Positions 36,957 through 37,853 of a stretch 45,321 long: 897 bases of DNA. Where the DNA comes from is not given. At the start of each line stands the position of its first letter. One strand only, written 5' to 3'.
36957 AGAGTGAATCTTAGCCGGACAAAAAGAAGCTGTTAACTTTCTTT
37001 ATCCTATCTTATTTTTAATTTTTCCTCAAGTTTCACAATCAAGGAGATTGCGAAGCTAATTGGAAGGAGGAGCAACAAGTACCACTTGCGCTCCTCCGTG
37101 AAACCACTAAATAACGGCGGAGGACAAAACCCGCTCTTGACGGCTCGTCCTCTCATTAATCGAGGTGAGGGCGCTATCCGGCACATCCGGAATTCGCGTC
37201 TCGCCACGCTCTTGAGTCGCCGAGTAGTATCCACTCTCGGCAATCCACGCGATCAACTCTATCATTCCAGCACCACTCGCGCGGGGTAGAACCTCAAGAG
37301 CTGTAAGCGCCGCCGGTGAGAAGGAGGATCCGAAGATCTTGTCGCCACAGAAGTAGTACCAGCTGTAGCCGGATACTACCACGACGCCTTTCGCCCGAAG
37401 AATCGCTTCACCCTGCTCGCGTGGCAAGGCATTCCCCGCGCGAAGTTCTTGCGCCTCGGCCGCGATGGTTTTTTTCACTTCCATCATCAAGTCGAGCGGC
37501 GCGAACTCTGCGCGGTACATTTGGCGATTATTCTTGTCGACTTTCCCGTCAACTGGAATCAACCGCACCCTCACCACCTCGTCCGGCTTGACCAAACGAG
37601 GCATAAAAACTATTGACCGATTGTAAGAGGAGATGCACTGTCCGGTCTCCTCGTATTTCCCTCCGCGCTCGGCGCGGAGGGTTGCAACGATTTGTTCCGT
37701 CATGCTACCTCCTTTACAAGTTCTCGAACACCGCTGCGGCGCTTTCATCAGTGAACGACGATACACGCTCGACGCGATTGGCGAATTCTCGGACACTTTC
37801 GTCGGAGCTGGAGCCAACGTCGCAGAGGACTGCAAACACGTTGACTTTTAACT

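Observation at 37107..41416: Tightly coupled five-gene operon: alarmone-hydrolase HD protein, 101-aa ORF, RavA-like AAA+, ViaA-like vWA, 198-aa ORF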

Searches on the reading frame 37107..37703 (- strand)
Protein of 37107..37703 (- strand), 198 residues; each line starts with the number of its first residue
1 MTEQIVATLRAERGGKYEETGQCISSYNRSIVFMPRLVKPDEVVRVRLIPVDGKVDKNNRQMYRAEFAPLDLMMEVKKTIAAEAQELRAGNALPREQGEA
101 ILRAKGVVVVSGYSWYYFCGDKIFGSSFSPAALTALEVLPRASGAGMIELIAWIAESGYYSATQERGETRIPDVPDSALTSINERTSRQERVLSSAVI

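Call 3: search_protein_families(library=pfam, proteins=[window:37107-37703:-], max_evalue=0.1)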
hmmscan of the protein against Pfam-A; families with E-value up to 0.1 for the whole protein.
window:37107-37703:- (198 aa): 0 families

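Call 6: search_protein_families(library=padloc, proteins=[window:37107-37703:-], max_evalue=0.1)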
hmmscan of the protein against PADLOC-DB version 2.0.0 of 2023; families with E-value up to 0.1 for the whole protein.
window:37107-37703:- (198 aa): 0 families

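Call 7: search_protein_families(library=phrogs, proteins=[window:37107-37703:-], max_evalue=0.1)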
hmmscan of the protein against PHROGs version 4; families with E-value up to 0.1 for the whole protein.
window:37107-37703:- (198 aa): 0 families

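Call 8: search_protein_families(library=ncbifam, proteins=[window:37107-37703:-], max_evalue=0.1)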
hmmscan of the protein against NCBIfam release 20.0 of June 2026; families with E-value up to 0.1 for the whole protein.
window:37107-37703:- (198 aa): 0 families

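Call 47: find_homologous_proteins(query=window:37107-37703:-, max_evalue=0.001)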
Query window:37107-37703:- (198 aa): 33 proteins with E <= 0.001 among 665 candidates.
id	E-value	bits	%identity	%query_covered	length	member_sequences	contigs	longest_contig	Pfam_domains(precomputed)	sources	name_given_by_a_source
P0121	4.0e-123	426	100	100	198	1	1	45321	-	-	-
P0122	1.3e-105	369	85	99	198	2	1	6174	-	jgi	jgi:hypothetical protein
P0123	5.6e-101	354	81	99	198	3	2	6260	-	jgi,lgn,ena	-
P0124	1.1e-98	346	81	99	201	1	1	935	-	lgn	-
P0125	5.4e-98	344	79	99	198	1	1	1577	-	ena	-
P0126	4.0e-95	335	77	99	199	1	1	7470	-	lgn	-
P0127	3.0e-92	325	81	92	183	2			-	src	-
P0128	5.7e-88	312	73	99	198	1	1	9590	-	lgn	-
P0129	2.5e-87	309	74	100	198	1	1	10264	-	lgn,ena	-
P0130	6.5e-82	292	70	98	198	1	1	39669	-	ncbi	-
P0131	5.8e-81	289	70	99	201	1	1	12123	-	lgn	-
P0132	2.6e-80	287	68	99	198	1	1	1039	-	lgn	-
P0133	3.3e-80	286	69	98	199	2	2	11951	-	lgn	-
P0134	8.4e-78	278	65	99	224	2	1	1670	-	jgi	jgi:hypothetical protein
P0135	9.3e-78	278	64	100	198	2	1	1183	-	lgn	-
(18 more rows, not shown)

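Call 57: predict_structure(alignment_id=A2)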
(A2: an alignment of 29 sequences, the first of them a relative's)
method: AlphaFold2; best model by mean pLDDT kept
length: 198 residues; sequences in the alignment: 29
mean_pLDDT: 90.6   pTM: 0.76
mean pLDDT of the five models: 90.6, 89.7, 89.7, 89.5, 89.3
residues with pLDDT >= 90: 129; 70-90: 64; 50-70: 4; < 50: 1
segments of 3 or more residues with pLDDT < 50: none
pLDDT, mean of each block of 10 residues (from residue 1): 76 89 91 93 90 86 90 94 97 95 83 91 95 97 90 93 90 87 93 92
secondary structure, 60 per line:
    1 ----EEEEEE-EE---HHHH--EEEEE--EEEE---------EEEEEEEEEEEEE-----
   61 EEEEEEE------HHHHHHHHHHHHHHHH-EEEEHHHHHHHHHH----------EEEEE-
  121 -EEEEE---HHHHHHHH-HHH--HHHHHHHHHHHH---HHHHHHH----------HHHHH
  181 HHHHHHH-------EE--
elements in order: E5-10 H17-20 E23-27 E30-33 E43-55 E61-67 H74-89 E91-94 H95-104 E115-119 E122-126 H130-137 H144-155 H159-165 H176-187

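Call 61: fold_search(model_id=the predicted structure, library=pdb)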
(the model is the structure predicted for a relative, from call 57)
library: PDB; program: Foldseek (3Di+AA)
matches with E <= 10: 467; with E <= 0.001: 0
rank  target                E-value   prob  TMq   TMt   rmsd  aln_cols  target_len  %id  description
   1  5zq0_A                9.2e-03  0.82  0.24  0.11  21.0       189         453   10  Crystal structure of spRlmCD with U747loop RNA (released 2018-10-24)
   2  2bh2_A                1.6e-02  0.97  0.20  0.11   5.1        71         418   17  Crystal Structure of E. coli 5-methyluridine methyltransferase RumA in complex with ribosomal RNA substrate and S-aden (released 2005-03-30)
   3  3go5                  1.7e-02  0.84  0.23  0.17  13.6       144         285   10  Crystal structure of a multidomain protein with nucleic acid binding domains (sp_0946) from streptococcus pneumoniae tig (released 2009-04-07)
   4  1uwv                  2.6e-02  0.96  0.21  0.11   5.0        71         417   17  Crystal Structure of RumA, the iron-sulfur cluster containing E. coli 23S Ribosomal RNA 5-Methyluridine Methyltransferas (released 2004-03-18)
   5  2atw_A                3.3e-02  0.72  0.21  0.19  10.4       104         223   15  Structure of a Mycobacterium tuberculosis NusA-RNA complex (released 2005-10-11)
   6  2bh2_B                3.9e-02  0.96  0.21  0.11   4.7        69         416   16  Crystal Structure of E. coli 5-methyluridine methyltransferase RumA in complex with ribosomal RNA substrate and S-aden (released 2005-03-30)
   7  2atw_C                4.7e-02  0.72  0.22  0.20  10.3       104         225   14  Structure of a Mycobacterium tuberculosis NusA-RNA complex (released 2005-10-11)
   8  2c35_B                5.2e-02  0.91  0.21  0.23   4.7        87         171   13  Subunits Rpb4 and Rpb7 of human RNA polymerase II (released 2005-11-18)
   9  2asb_A                5.2e-02  0.72  0.23  0.20  10.4       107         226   14  Structure of a Mycobacterium tuberculosis NusA-RNA complex (released 2005-10-11)
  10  7oa5_B                5.2e-02  0.16  0.19  0.20  20.5       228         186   10  RUVA COMPLEXED TO A HOLLIDAY JUNCTION. (released 2021-04-28)
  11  8om2_A                6.2e-02  0.98  0.25  0.17   4.1        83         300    7  Small subunit of yeast mitochondrial ribosome in complex with METTL17/Rsm22. (released 2024-01-10)
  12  2z0s                  9.3e-02  0.20  0.22  0.24  15.8       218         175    8  Crystal structure of putative exosome complex RNA-binding protein (released 2007-11-13)
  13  2ba0_A                1.2e-01  0.23  0.22  0.21  16.1       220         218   10  Archaeal exosome core (released 2005-11-22)
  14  4rg1_A                1.3e-01  0.80  0.22  0.16   4.0        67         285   13  Methyltransferase domain of C9orf114 (released 2014-10-15)
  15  3r2i                  1.3e-01  0.72  0.23  0.23   4.6        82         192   10  Crystal Structure of Superantigen-like Protein, Exotoxin SACOL0473 from Staphylococcus aureus subsp. aureus COL (released 2011-03-23)
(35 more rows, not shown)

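Call 92: search_protein_representatives(alignment_id=A2)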
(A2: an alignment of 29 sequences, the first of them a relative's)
Query: 29 sequences, 198 profile positions. Proteins with E-value up to 0.001 (for the whole library): 127; up to 1e-10: 111; up to 1e-30: 49. The best 127 are listed.
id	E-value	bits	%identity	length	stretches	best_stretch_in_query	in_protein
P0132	2.3e-97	340.8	-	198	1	1-198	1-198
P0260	8.4e-71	254.1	-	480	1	1-197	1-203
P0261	2.7e-68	245.9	-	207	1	3-187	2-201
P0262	1.6e-61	223.8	-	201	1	4-185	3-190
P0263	8.3e-60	218.2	-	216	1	1-197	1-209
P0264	2.5e-59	216.6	-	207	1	5-197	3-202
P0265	2.0e-58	213.7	-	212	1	1-197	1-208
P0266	2.7e-55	203.5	-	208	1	1-176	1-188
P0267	2.3e-52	193.9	-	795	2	1-108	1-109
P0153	1.9e-47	177.9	-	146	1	2-118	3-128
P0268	5.3e-47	176.4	-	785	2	69-183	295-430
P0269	1.5e-46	175.0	-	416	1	4-196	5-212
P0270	2.3e-46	174.3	-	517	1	1-195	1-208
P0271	2.5e-45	170.9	-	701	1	2-197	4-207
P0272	2.6e-44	167.6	-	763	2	72-195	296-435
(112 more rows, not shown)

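Call 116: search_dna_similar(query=window:37107-37703:-, collection=phages, mode=protein, max_evalue=0.01, max_rows=10)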
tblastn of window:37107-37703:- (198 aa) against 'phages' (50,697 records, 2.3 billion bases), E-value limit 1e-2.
No match.
